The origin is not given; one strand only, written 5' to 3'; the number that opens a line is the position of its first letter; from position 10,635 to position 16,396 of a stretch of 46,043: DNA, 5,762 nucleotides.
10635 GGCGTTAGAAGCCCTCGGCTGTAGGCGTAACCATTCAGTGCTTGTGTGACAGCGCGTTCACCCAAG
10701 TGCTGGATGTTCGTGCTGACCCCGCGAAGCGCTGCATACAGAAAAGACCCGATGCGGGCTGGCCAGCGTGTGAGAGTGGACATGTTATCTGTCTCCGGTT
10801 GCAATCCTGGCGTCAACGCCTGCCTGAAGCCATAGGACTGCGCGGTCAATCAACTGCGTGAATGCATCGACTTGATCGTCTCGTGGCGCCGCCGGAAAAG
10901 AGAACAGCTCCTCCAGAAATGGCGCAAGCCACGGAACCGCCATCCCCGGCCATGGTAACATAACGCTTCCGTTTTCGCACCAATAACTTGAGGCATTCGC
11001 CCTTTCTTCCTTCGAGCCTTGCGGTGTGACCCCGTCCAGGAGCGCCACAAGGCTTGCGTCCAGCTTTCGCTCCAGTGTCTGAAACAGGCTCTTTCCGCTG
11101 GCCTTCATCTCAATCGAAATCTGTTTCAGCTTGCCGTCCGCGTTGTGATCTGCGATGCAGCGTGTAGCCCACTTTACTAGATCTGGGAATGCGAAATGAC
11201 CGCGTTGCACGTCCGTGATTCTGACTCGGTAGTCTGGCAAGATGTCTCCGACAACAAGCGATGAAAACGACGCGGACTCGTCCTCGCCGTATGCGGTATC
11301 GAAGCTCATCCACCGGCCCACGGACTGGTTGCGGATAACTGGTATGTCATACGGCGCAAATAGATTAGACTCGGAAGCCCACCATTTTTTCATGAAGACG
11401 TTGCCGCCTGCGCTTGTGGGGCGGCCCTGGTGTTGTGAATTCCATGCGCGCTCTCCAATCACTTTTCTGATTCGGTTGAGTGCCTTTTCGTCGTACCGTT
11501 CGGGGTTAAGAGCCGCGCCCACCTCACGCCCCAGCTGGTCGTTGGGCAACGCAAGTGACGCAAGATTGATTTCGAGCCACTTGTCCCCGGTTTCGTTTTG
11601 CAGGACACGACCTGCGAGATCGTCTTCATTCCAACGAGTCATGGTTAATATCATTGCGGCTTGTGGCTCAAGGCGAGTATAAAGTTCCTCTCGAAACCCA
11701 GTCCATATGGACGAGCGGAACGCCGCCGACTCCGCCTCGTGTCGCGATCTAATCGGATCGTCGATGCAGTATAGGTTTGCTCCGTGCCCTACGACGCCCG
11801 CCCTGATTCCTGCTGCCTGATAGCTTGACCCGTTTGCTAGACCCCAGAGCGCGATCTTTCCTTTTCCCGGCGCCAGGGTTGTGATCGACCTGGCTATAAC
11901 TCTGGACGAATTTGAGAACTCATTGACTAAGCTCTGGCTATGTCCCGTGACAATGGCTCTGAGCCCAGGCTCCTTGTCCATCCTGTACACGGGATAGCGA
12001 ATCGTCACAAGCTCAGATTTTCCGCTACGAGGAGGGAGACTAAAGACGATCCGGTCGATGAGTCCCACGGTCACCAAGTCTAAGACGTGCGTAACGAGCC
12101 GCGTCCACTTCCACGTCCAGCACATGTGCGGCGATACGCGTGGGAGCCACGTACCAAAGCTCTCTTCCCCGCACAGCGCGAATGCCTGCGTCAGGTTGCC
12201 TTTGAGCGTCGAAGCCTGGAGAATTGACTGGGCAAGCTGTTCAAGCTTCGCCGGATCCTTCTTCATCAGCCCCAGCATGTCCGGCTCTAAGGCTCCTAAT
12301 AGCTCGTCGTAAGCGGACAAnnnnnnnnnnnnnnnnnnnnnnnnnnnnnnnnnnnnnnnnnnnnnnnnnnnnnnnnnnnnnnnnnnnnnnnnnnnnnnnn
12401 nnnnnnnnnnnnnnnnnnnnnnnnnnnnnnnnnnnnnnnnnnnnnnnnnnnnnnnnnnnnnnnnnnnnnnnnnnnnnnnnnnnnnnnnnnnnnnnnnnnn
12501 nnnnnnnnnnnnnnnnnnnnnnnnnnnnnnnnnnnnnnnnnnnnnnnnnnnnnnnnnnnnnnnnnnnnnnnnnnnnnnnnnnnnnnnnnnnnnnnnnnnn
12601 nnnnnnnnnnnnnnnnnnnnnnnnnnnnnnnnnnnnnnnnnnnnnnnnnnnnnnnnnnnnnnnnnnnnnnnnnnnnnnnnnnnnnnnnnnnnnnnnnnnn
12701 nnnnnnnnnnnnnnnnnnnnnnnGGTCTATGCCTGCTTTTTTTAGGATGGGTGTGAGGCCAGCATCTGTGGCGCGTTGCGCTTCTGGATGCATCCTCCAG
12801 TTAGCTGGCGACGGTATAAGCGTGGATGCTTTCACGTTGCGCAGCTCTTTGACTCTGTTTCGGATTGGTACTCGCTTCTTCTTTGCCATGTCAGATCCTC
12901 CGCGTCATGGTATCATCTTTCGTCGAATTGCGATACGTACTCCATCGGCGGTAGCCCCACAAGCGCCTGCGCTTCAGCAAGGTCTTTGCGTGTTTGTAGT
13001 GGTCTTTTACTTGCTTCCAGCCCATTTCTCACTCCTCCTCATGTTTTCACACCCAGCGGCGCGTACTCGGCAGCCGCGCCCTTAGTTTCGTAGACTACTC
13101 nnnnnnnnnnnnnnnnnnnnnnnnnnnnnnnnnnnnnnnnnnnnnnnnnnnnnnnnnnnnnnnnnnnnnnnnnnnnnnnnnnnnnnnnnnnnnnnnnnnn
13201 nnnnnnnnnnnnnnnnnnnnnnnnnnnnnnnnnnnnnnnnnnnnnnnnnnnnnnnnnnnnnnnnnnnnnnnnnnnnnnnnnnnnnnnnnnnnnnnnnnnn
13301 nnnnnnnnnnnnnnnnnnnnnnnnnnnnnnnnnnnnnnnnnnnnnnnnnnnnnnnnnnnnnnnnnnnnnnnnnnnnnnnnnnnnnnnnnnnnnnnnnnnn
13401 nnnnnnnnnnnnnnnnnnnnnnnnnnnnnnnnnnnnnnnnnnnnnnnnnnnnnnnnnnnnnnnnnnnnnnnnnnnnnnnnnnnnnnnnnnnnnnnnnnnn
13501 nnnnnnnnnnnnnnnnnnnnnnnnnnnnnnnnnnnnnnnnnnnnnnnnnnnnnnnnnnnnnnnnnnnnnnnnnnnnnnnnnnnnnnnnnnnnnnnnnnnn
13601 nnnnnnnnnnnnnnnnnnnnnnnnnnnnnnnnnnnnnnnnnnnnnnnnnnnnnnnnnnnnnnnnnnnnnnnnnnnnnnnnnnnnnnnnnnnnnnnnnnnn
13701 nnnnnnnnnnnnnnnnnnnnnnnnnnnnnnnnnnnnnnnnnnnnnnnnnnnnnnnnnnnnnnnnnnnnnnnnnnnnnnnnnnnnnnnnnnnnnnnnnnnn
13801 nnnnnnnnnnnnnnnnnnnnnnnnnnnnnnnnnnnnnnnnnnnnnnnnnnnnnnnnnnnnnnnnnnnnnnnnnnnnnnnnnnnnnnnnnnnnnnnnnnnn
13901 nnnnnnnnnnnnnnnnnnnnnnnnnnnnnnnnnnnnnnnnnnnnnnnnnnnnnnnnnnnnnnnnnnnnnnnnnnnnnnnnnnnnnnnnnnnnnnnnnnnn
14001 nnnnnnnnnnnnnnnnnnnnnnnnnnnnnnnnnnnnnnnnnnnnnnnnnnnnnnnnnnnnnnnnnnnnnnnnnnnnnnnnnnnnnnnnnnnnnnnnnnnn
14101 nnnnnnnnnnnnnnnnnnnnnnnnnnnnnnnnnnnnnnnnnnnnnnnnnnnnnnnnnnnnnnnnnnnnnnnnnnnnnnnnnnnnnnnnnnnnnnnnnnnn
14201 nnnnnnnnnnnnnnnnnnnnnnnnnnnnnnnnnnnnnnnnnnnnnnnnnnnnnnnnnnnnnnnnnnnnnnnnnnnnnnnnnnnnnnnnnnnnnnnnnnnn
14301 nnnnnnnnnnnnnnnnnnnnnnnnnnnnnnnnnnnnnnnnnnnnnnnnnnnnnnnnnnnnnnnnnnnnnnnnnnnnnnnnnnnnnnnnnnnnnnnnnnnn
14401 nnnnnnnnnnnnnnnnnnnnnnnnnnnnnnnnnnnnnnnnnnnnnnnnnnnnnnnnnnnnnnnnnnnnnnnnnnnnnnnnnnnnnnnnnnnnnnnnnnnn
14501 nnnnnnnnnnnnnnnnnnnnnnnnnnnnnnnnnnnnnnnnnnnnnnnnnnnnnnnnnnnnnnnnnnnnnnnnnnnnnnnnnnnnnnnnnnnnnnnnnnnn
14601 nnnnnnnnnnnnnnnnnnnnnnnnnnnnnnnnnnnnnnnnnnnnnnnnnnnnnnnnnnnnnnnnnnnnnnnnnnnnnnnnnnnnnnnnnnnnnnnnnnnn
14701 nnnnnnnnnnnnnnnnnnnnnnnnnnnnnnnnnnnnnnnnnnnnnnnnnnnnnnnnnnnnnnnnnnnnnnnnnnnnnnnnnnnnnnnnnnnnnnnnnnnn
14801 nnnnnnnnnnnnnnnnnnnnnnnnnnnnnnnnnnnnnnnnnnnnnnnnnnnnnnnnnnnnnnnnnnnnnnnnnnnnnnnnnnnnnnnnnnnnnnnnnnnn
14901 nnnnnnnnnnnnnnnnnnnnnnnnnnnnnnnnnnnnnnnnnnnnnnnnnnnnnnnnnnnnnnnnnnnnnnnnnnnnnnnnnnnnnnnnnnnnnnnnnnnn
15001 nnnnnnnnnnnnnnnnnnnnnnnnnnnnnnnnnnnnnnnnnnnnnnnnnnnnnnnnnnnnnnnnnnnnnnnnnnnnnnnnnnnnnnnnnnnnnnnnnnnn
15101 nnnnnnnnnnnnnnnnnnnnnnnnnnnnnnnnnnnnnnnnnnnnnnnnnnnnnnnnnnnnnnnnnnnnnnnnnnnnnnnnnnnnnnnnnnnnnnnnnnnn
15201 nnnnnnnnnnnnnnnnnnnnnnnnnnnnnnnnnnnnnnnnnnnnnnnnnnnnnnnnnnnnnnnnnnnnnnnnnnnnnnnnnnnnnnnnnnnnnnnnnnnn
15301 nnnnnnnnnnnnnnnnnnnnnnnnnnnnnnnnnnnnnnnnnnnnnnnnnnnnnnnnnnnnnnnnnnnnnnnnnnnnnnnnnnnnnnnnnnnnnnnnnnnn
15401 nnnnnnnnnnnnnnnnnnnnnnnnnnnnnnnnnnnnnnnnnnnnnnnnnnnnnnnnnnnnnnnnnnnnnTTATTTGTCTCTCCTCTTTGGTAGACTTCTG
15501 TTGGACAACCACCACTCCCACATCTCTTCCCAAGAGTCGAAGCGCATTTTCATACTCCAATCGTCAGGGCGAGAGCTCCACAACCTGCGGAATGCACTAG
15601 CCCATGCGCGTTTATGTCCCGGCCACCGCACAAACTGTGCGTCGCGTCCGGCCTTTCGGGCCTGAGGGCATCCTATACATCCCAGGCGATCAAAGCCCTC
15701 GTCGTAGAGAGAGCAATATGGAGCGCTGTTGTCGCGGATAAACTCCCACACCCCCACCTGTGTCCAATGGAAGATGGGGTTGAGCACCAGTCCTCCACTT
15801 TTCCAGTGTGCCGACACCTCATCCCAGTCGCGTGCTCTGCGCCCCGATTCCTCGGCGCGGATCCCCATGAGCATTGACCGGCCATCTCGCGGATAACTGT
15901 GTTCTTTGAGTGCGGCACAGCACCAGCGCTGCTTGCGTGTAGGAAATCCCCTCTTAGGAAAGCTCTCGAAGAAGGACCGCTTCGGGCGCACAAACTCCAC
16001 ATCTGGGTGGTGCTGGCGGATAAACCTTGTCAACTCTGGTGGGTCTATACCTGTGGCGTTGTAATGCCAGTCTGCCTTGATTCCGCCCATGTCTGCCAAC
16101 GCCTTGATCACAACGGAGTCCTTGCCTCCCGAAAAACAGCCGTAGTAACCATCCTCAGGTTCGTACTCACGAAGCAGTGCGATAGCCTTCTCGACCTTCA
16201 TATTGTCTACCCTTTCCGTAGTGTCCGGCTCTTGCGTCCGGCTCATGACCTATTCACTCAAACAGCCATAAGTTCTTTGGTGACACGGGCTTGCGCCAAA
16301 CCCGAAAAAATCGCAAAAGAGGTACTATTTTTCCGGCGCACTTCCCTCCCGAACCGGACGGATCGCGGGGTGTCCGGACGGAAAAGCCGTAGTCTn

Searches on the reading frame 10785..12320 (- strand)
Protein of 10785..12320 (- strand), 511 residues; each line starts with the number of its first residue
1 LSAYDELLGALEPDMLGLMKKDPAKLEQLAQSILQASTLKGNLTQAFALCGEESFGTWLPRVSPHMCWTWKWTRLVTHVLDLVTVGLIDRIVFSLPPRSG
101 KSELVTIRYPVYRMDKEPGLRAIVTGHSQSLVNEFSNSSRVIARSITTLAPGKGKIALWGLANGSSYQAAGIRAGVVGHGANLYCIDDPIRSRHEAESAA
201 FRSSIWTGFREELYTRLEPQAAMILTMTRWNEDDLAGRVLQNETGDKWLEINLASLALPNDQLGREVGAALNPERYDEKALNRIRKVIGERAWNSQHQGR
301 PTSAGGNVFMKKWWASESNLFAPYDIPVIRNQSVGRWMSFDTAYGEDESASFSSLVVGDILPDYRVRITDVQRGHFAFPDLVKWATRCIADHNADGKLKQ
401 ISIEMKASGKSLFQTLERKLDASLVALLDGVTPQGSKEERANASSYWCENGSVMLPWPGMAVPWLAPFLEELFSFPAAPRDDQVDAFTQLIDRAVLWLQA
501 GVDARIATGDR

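Call 29: search_protein_families(library=phrogs, proteins=[window:10785-12320:-], max_evalue=0.001)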
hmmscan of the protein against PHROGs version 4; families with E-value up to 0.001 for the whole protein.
window:10785-12320:- (511 aa): 5 families
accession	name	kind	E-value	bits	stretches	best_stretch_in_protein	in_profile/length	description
phrog_38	-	head and packaging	1.5e-74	253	1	75-498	296-707/760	terminase large subunit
phrog_4758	-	head and packaging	6.8e-32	111.7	1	72-256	41-236/243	terminase large subunit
phrog_5573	-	head and packaging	2.4e-25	90.4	1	241-494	5-234/250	terminase large subunit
phrog_30251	-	head and packaging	5.8e-12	45.6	1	147-272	128-255/799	terminase large subunit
phrog_979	-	head and packaging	1.5e-09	38.1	1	304-490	411-595/642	terminase large subunit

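Call 55: search_dna_similar(query=window:10785-12320:-, collection=phages, mode=protein, max_rows=15)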
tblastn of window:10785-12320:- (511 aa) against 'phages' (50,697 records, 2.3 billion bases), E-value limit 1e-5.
Records with a match: 1917; places in all: 1920; records where one place covers at least 80% of the query: 359.
Best place of each record, by identity: <60% 1917.
By first word of the organism name: Mycobacterium 496; Microbacterium 273; Gordonia 179; Escherichia 152; Klebsiella 85; Acinetobacter 51; Bacteriophage 45; Brucella 41; Lactococcus 40; Xanthomonas 38; and 87 more.
By host as written in the record: Mycobacterium smegmatis mc2 155 348; Gordonia terrae 3612 141; Microbacterium foliorum NRRL B-24224 SEA 111; Microbacterium foliorum NRRL B-24224 104; - 89; Mycobacterium smegmatis mc#155 83; Escherichia coli 51; Klebsiella pneumoniae 47; and 396 more.
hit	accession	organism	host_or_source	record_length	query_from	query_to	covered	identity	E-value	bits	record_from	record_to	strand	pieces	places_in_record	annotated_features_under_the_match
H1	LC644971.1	Acetobacter phage phiAO1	Acetobacter orleanensis NBRC 3170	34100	75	492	82%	33.9%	2e-48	185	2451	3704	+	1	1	phage Terminase protein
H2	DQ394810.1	Lactococcus phage phismq86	-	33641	74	493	82%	33.0%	2e-55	206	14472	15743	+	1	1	putative terminase large subunit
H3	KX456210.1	Lactococcus phage 62501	Lactococcus lactis SMQ-86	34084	74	493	82%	33.0%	2e-55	206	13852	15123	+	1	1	putative terminase large subunit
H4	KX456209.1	Lactococcus phage 56701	Lactococcus lactis SMQ-86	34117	74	493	82%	33.0%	2e-55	206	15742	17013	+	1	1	putative terminase large subunit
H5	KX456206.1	Lactococcus phage 28201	Lactococcus lactis SMQ-86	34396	74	493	82%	33.0%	2e-55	206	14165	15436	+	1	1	putative terminase large subunit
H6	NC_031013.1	Lactococcus phage 28201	Lactococcus lactis SMQ-86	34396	74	493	82%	33.0%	2e-55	206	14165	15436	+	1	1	terminase large subunit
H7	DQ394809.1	Lactococcus phage ul36.t1k1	Lactococcus lactis SMQ-86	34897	74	493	82%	33.0%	2e-55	206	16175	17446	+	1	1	putative terminase large subunit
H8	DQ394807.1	Lactococcus phage ul36.k1t1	Lactococcus lactis SMQ-86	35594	74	493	82%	33.0%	2e-55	206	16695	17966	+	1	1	putative terminase large subunit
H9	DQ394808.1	Lactococcus phage ul36.t1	Lactococcus lactis SMQ-86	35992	74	493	82%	33.0%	2e-55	206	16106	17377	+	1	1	putative terminase large subunit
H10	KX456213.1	Lactococcus phage 98201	Lactococcus lactis SMQ-86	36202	74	493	82%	33.0%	2e-55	206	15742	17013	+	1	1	putative terminase large subunit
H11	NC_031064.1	Lactococcus phage 98201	Lactococcus lactis SMQ-86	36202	74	493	82%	33.0%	2e-55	206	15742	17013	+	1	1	terminase large subunit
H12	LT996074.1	Bacteriophage sp.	-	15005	74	493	82%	32.7%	5e-55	205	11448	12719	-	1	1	record has no annotation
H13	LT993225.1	Bacteriophage sp.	-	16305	74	493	82%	32.7%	5e-55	205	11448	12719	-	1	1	record has no annotation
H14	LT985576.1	Bacteriophage sp.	-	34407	74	493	82%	32.7%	6e-55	205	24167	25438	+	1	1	record has no annotation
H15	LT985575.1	Bacteriophage sp.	-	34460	74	493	82%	32.7%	6e-55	205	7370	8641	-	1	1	record has no annotation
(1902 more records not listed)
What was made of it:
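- Tried and rejected: The terminase is at most 34% identical to any cultured phage (call 55), so neither host nor family can be assigned.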

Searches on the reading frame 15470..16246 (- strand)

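Call 30: search_protein_families(library=phrogs, proteins=[window:15470-16246:-], max_evalue=0.001)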
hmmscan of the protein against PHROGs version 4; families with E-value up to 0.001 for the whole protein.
window:15470-16246:- (258 aa): 2 families
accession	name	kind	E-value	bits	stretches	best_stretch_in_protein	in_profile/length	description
phrog_424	-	moron, auxiliary metabolic gene and host takeover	1.3e-33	117.7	1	15-244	142-359/460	phosphoadenosine phosphosulfate reductase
phrog_2302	-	moron, auxiliary metabolic gene and host takeover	7.3e-14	52.5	1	116-182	156-225/381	phosphoadenosine phosphosulfate reductase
